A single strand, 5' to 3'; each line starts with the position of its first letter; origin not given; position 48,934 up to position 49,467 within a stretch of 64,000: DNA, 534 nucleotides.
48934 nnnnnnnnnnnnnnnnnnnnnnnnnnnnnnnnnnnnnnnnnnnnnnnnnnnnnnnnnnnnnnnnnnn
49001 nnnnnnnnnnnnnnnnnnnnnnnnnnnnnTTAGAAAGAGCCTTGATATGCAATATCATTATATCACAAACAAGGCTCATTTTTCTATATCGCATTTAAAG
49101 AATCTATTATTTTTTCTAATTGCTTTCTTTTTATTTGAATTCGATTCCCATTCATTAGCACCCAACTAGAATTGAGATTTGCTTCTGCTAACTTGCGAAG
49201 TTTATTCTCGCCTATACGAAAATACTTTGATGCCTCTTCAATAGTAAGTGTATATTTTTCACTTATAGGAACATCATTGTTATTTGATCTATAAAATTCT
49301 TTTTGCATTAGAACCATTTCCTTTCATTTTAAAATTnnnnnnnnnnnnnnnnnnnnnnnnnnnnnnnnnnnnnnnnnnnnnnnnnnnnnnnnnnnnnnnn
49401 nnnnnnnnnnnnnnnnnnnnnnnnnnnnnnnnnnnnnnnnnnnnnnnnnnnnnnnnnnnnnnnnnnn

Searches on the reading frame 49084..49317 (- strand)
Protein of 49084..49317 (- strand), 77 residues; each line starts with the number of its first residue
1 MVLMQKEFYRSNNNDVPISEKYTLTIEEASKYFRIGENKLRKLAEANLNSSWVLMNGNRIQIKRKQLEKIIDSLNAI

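Call 4: search_protein_families(library=pfam, proteins=[window:49084-49317:-], max_evalue=0.1)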
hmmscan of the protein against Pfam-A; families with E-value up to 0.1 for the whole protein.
window:49084-49317:- (77 aa): 4 families
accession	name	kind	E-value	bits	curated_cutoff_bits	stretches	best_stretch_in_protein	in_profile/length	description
PF09035.16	Tn916-Xis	-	1.7e-16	60.6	22.9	1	14-73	6-65/69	Excisionase from transposon Tn916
PF12728.13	HTH_17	-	1.3e-05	25.8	27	1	24-73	2-49/51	Helix-turn-helix domain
PF25796.1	BREX_BrxC_4th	-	0.0079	16.1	27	1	4-73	99-168/173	BREX ATP-binding protein BrxC 4th domain with six-stranded beta sheet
PF02042.20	RWP-RK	-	0.087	13.2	29.3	0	18-44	7-33/49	RWP-RK domain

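Call 5: search_protein_families(library=ncbifam, proteins=[window:49084-49317:-], max_evalue=0.1)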
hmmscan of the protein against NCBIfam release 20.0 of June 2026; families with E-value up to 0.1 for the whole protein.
window:49084-49317:- (77 aa): 1 family
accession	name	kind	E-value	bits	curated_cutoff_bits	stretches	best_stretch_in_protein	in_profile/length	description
TIGR01764.1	excise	domain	4e-05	23.9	28.8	1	23-69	1-45/49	excisionase family DNA-binding protein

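Call 85: search_protein_families(library=phrogs, proteins=[window:49084-49308:-], max_evalue=0.001)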
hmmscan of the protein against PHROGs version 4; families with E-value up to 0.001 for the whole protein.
window:49084-49308:- (74 aa): 2 families
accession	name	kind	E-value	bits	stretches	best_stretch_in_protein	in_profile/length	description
phrog_16129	-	integration and excision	3.6e-28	98.3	1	10-74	3-67/67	excisionase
phrog_7338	-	unknown function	1.3e-07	32.7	1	16-68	26-77/87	-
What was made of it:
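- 49084..49308 (-): xis: a Tn916-type excisionase (74 aa). PF09035 at 1.7e-16 (call 4); PHROG excisionase at 3.6e-28 (call 85).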
